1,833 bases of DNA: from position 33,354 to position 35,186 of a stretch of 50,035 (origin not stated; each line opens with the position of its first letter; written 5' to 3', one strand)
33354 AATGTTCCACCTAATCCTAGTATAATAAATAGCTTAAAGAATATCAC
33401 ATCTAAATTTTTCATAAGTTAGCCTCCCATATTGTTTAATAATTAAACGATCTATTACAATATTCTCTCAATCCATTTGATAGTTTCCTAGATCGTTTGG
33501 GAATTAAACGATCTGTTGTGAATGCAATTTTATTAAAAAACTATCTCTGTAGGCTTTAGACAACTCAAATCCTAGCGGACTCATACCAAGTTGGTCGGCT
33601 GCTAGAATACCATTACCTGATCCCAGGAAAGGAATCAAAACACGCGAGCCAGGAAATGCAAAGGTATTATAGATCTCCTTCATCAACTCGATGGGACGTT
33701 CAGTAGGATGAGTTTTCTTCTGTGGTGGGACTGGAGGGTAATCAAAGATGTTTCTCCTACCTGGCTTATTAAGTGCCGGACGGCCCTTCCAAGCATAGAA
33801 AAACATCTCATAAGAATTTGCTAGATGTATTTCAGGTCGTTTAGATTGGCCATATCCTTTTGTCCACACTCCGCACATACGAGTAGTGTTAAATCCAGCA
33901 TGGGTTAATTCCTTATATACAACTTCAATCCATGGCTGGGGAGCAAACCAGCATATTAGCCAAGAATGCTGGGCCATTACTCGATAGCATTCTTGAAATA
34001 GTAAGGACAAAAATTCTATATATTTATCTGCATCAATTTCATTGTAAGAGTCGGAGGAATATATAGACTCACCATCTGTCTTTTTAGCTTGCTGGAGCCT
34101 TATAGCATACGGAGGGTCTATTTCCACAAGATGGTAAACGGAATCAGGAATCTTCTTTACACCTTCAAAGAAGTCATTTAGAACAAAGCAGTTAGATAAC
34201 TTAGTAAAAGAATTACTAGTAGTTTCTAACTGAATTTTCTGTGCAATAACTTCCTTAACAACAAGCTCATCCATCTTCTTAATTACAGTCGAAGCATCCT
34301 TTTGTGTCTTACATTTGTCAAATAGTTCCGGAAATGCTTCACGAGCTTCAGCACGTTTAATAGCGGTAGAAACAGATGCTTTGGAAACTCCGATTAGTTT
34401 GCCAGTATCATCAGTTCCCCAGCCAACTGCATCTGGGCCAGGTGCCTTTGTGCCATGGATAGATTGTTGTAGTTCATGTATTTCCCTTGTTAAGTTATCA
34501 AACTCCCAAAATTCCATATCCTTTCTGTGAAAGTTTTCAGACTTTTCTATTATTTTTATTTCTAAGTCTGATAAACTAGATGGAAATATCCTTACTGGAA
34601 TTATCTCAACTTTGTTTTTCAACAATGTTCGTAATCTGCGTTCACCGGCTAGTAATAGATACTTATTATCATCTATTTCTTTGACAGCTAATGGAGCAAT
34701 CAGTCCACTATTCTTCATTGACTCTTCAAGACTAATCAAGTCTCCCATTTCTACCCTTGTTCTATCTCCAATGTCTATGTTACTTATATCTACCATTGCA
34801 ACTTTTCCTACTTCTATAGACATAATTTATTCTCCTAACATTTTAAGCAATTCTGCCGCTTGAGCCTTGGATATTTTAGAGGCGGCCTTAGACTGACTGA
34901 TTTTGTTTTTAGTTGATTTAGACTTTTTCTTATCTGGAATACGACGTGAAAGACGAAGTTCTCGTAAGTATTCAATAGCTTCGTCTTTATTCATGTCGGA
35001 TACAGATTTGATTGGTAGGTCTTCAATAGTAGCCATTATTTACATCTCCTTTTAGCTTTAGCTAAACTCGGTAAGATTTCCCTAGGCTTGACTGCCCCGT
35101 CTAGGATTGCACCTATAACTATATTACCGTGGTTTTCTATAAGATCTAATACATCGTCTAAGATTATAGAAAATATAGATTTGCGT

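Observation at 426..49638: A 25-nt dyad-symmetric element in 27 copies punctuates gene-module boundaries on both transcription arms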

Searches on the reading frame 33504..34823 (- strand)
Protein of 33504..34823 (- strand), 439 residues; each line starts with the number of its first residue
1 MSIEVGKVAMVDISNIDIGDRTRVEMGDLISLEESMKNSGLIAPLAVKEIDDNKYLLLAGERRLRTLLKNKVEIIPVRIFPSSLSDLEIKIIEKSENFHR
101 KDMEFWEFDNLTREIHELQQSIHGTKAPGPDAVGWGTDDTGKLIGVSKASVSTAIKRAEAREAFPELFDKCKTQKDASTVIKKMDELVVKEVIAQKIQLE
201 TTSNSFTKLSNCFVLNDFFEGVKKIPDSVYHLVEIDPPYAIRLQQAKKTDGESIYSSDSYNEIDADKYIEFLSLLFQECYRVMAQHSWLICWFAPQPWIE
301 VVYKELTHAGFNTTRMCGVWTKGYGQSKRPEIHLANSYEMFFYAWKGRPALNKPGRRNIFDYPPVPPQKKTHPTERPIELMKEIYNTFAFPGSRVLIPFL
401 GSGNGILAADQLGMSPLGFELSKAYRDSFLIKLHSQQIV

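Call 8: search_protein_families(library=phrogs, proteins=[window:33504-34823:-])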
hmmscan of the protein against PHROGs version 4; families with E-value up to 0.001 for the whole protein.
window:33504-34823:- (439 aa): 13 families
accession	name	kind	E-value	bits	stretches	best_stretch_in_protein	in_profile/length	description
phrog_498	-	other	2.3e-24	86.9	1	229-427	222-414/633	DNA methyltransferase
phrog_67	-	other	2e-23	84.3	1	202-425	115-335/743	DNA methyltransferase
phrog_4715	-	DNA, RNA and nucleotide metabolism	1e-17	64.8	1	7-195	146-341/630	ParB-like partition protein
phrog_3264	-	DNA, RNA and nucleotide metabolism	2.4e-16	61.3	1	4-129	45-171/337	ParB-like partition protein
phrog_12047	-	DNA, RNA and nucleotide metabolism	3.4e-14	54.1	1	10-124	2-111/301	ParB-like partition nuclease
phrog_6952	-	other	1.2e-08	36.1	1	359-423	101-165/181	DNA methyltransferase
phrog_3951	-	unknown function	2e-08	35.1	1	11-208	21-220/301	-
phrog_23085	-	unknown function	5.4e-07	30.3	1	360-428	29-100/138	-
phrog_3008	-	other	1.9e-06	28.4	1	362-426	140-204/244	DNA methyltransferase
phrog_6218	-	DNA, RNA and nucleotide metabolism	4.3e-06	27.1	1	23-103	21-102/506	ParB-like partition protein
phrog_18293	-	other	2.4e-05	25.2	1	367-425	41-99/119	methyltransferase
phrog_940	-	DNA, RNA and nucleotide metabolism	0.00026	21.3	1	11-119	9-113/388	nuclease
phrog_723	-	DNA, RNA and nucleotide metabolism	0.00076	20.3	0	27-77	31-83/223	ParB-like partition protein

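Call 38: search_protein_families(library=pfam, max_evalue=0.05, proteins=[window:33504-34823:-])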
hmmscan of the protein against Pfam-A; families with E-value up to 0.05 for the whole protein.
window:33504-34823:- (439 aa): 2 families
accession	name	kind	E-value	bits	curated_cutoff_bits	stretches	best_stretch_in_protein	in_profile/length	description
PF01555.25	N6_N4_Mtase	-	3.9e-16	60.1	26.7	1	231-427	2-217/221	DNA methylase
PF02195.25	ParB_N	-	9.1e-10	38.9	26.3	1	12-80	10-78/95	ParB N-terminal domain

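Call 115: search_protein_families(library=ncbifam, max_evalue=0.001, proteins=[window:33504-34823:-])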
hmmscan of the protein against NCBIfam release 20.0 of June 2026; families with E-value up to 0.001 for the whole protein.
window:33504-34823:- (439 aa): 7 families
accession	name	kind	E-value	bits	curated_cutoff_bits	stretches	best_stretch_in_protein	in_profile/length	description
NF010253.0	PRK13699.1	subfamily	4.3e-16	59.3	244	1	213-428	4-200/226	DNA methyltransferase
TIGR04285.1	nucleoid_noc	exception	8.1e-11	41.8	315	1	7-107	4-101/255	nucleoid occlusion protein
TIGR00180.1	parB_part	domain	1.1e-10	41.6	58.45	1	13-107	10-107/186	ParB/RepB/Spo0J family partition protein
NF008572.0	PRK11524.1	equivalog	4.3e-09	35.9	292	1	202-289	6-82/294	adenine-specific DNA-methyltransferase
NF050803.1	DnaMtaseCcrMCaul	equivalog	2.6e-08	33.2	830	1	369-428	183-242/350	adenine-specific DNA-methyltransferase CcrM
TIGR03734.1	PRTRC_parB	hypoth_equivalog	2.1e-07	29.9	278.6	1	21-104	9-94/555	PRTRC system ParB family protein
TIGR03454.1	partition_RepB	equivalog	5.2e-06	26.1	201.5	1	12-107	71-165/325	plasmid partitioning protein RepB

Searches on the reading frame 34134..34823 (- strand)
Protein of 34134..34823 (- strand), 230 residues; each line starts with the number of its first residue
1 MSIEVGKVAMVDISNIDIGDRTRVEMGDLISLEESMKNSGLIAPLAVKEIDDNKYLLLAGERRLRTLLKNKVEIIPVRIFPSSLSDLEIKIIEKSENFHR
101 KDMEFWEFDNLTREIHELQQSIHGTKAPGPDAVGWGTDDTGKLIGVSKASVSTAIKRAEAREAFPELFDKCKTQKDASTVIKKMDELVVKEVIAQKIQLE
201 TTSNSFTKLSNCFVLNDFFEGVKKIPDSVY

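Call 101: search_solved_structures(query=window:34134-34823:-, max_evalue=0.01, show_alignments=3)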
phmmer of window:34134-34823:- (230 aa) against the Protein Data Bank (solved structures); distinct sequences matched with E-value up to 0.01: 9.
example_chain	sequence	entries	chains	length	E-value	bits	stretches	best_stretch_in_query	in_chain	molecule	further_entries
7ng0_A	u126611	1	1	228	0.00016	24.4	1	25-122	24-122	Nucleoid occlusion protein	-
7nfu_A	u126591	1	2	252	0.0002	24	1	25-121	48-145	Nucleoid occlusion protein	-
6t1f_A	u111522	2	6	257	0.00026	23.7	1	25-107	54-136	Chromosome-partitioning protein ParB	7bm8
1vz0_A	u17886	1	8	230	0.00036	23.2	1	23-104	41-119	Chromosome-partitioning protein Spo0J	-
4umk_A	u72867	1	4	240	0.00039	23.1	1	29-124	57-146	PROBABLE CHROMOSOME-PARTITIONING PROTEIN PARB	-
7ol9_A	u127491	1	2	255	0.00079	22.1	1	32-121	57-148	Nucleoid occlusion protein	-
7bnr_A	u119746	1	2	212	0.0029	20.3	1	20-104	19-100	ParB family protein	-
7bnk_A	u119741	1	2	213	0.0035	20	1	21-104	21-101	ParB family protein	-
6sdk_A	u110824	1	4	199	0.0058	19.3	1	23-115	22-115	Stage 0 sporulation protein J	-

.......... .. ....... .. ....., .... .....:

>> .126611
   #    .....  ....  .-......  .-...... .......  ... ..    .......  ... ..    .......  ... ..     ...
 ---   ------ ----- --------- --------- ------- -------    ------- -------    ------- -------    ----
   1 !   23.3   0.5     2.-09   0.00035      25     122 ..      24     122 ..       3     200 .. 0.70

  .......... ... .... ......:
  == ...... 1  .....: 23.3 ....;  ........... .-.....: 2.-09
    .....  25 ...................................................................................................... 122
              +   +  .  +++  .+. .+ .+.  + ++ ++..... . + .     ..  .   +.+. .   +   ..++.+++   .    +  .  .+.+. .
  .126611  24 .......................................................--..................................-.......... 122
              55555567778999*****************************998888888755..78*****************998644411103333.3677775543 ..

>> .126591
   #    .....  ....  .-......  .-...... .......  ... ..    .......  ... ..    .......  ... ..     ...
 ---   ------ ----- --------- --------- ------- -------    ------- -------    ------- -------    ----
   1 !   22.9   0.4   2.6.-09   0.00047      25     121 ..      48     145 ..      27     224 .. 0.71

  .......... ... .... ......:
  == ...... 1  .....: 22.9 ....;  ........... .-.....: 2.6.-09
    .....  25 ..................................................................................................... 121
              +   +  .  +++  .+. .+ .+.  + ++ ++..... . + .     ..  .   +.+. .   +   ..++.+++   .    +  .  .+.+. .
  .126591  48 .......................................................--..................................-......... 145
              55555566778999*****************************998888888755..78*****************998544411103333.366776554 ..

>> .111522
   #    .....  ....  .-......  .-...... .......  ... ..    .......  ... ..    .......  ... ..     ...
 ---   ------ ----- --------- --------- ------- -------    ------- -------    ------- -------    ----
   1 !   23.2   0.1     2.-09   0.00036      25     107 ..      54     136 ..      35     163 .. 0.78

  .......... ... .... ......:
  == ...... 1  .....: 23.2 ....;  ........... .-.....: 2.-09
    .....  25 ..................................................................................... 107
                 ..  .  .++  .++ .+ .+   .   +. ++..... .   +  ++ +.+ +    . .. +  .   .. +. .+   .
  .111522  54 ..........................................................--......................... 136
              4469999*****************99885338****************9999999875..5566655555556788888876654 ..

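Call 109: find_homologous_proteins(query=window:34134-34823:-, max_evalue=0.00001)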
Query window:34134-34823:- (230 aa): 17 proteins with E <= 0.00001 among 521 candidates.
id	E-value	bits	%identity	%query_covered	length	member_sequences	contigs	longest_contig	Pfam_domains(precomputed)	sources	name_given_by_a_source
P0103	2.5e-89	316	64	99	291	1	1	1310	PF02195.27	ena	-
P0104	1.2e-86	308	62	99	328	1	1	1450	PF02195.27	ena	-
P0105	6.7e-83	295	62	98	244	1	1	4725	PF02195.27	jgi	-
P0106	8.8e-82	292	64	93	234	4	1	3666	PF02195.27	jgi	jgi:ParB family chromosome partitioning protein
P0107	8.4e-78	279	57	98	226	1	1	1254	PF02195.27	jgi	jgi:ParB-like chromosome segregation protein Spo0J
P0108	3.4e-77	277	59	99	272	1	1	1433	PF02195.27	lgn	-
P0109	4.0e-71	257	62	84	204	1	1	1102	PF02195.27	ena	-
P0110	1.9e-67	245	66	76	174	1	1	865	PF02195.27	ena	-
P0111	8.8e-58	213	59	79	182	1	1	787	PF02195.27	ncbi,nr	ncbi:MAG: ParB N-terminal domain-containing protein, partial [Proteobacteria bacterium]|nr:ParB N-te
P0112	3.6e-50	188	60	70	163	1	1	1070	PF02195.27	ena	-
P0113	5.8e-50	188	55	71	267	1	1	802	-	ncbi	ncbi:unnamed protein product, partial [marine sediment metagenome]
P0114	4.2e-49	185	61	63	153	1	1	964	PF02195.27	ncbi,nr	ncbi:MAG: ParB N-terminal domain-containing protein, partial [Proteobacteria bacterium]|nr:ParB N-te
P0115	2.2e-42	163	59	55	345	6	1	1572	PF01555.25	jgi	-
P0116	4.7e-42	162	58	62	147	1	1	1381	PF02195.27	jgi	jgi:ParB/RepB/Spo0J family partition protein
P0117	4.8e-37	145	55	56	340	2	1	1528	PF01555.25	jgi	jgi:site-specific DNA-methyltransferase (adenine-specific)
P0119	4.5e-20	90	35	95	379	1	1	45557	PF08281.19,PF02195.27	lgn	-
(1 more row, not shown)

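Call 116: predict_structure(alignment_id=A5)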
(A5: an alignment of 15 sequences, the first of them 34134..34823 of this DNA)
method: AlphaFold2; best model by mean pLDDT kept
length: 230 residues; sequences in the alignment: 15
mean_pLDDT: 78.9   pTM: 0.69
mean pLDDT of the five models: 78.9, 77.6, 77.0, 75.6, 75.0
residues with pLDDT >= 90: 62; 70-90: 116; 50-70: 31; < 50: 21
segments of 3 or more residues with pLDDT < 50: 213-226, 228-230
pLDDT, mean of each block of 10 residues (from residue 1): 75 89 77 80 85 89 88 91 89 75 82 93 86 89 91 91 83 85 74 61 52 45 45
secondary structure, 60 per line:
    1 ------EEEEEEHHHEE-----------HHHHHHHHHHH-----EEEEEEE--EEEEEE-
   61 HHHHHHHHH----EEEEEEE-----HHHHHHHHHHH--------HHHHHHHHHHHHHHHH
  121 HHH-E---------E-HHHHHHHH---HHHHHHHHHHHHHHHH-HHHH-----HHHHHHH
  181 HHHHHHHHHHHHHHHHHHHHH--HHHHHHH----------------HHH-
elements in order: E7-12 H29-39 E45-51 E54-59 H61-69 E74-80 H86-96 H105-123 H137-144 H148-163 H165-168 H174-201 H204-210

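Call 118: fold_search(model_id=the predicted structure, library=pdb)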
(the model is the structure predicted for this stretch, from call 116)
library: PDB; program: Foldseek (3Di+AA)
matches with E <= 10: 444; with E <= 0.001: 42
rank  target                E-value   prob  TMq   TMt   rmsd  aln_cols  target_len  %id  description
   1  7nfu_B                1.0e-08  1.00  0.48  0.51   8.8       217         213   19  Crystal structure of C-terminally truncated Geobacillus thermoleovorans nucleoid occlusion protein Noc (released 2021-02-17)
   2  7ol9_B                1.7e-08  1.00  0.33  0.37  16.6       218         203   18  Crystal structure of C-terminally truncated Bacillus subtilis nucleoid occlusion protein (Noc) complexed to the Noc-bi (released 2022-03-09)
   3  7nfu_A                2.6e-08  1.00  0.49  0.51   8.9       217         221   19  Crystal structure of C-terminally truncated Geobacillus thermoleovorans nucleoid occlusion protein Noc (released 2021-02-17)
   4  7bm8_A                1.5e-07  1.00  0.33  0.40  13.2       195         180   20  Crystal structure of the C-terminally truncated chromosome-partitioning protein ParB from Caulobacter crescentus compl (released 2021-04-28)
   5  7ol9_A                2.3e-07  1.00  0.28  0.32  17.1       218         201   17  Crystal structure of C-terminally truncated Bacillus subtilis nucleoid occlusion protein (Noc) complexed to the Noc-bi (released 2022-03-09)
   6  8qa9_A                2.6e-07  1.00  0.44  0.48   6.8       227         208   17  Crystal structure of the RK2 plasmid encoded co-complex of the C-terminally truncated transcriptional repressor protei (released 2024-02-21)
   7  6sdk_A                2.6e-07  1.00  0.34  0.39  15.0       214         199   18  Crystal structure of bacterial ParB dimer bound to CDP (released 2019-10-23)
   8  7bnk_B                5.4e-07  1.00  0.34  0.40  13.2       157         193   20  Crystal structure of ParB from Myxococcus xanthus bound to CDP and Monothiophosphate (released 2021-09-08)
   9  8qa9_B                5.7e-07  1.00  0.42  0.46   7.4       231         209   16  Crystal structure of the RK2 plasmid encoded co-complex of the C-terminally truncated transcriptional repressor protei (released 2024-02-21)
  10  7bnk_A                6.5e-07  1.00  0.35  0.41  13.5       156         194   19  Crystal structure of ParB from Myxococcus xanthus bound to CDP and Monothiophosphate (released 2021-09-08)
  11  7bnr_A                7.7e-07  1.00  0.34  0.40  14.0       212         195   16  Crystal structure of a ParB Q52A mutant from Myxococcus xanthus bound to CTPyS (released 2021-09-08)
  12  6ryk_A                1.0e-06  1.00  0.36  0.59  11.7       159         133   17  Crystal structure of the ParB-like protein PadC (released 2020-01-22)
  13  5k5d_B                1.1e-06  1.00  0.51  0.48   6.7       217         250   16  Structure of the C2221 form of Pnob8-like ParB-N domain (released 2016-06-15)
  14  6t1f_D                1.1e-06  1.00  0.44  0.52   8.0       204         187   17  Crystal structure of the C-terminally truncated chromosome-partitioning protein ParB from Caulobacter crescentus compl (released 2020-10-14)
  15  6sdk_B                1.2e-06  1.00  0.34  0.39  14.8       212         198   19  Crystal structure of bacterial ParB dimer bound to CDP (released 2019-10-23)
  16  6t1f_B                1.5e-06  1.00  0.46  0.54   5.1       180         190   18  Crystal structure of the C-terminally truncated chromosome-partitioning protein ParB from Caulobacter crescentus compl (released 2020-10-14)
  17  6t1f_A                1.8e-06  1.00  0.30  0.35  11.2       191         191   17  Crystal structure of the C-terminally truncated chromosome-partitioning protein ParB from Caulobacter crescentus compl (released 2020-10-14)
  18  6t1f_C                3.1e-06  1.00  0.30  0.35   9.8       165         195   19  Crystal structure of the C-terminally truncated chromosome-partitioning protein ParB from Caulobacter crescentus compl (released 2020-10-14)
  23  7ng0                  5.6e-06  1.00  0.34  0.39  14.6       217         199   19  Crystal structure of N- and C-terminally truncated Geobacillus thermoleovorans nucleoid occlusion protein Noc (released 2021-02-17)
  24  8qa8_F                5.6e-06  1.00  0.32  0.37  13.0       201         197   18  Crystal structure of the C-terminally truncated transcriptional repressor protein KorB from the RK2 plasmid complexed  (released 2024-02-21)
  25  8qa8_C                5.6e-06  1.00  0.32  0.36  15.1       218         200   18  Crystal structure of the C-terminally truncated transcriptional repressor protein KorB from the RK2 plasmid complexed  (released 2024-02-21)
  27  8qa8_B                7.5e-06  1.00  0.31  0.35  13.1       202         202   19  Crystal structure of the C-terminally truncated transcriptional repressor protein KorB from the RK2 plasmid complexed  (released 2024-02-21)
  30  8qa8_A                8.4e-06  1.00  0.29  0.33  13.1       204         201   19  Crystal structure of the C-terminally truncated transcriptional repressor protein KorB from the RK2 plasmid complexed  (released 2024-02-21)
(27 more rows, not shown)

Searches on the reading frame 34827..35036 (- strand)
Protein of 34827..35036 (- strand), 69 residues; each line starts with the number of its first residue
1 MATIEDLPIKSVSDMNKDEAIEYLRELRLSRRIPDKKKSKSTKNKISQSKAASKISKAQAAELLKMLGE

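Call 37: search_protein_families(library=phrogs, max_evalue=0.01, proteins=[window:34827-35036:-])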
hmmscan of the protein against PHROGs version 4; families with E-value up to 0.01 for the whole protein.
window:34827-35036:- (69 aa): 0 families

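Call 38: search_protein_families(library=pfam, max_evalue=0.05, proteins=[window:34827-35036:-])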
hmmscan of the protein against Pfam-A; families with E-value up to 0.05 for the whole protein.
window:34827-35036:- (69 aa): 2 families
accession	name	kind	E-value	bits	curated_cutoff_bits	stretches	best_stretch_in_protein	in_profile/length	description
PF22241.2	PSMD12-CSN4_N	-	0.0093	16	27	1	3-54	124-176/218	PSMD12/CSN4, N-terminal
PF03793.24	PASTA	-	0.043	14.2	23.2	0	10-52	4-48/64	PASTA domain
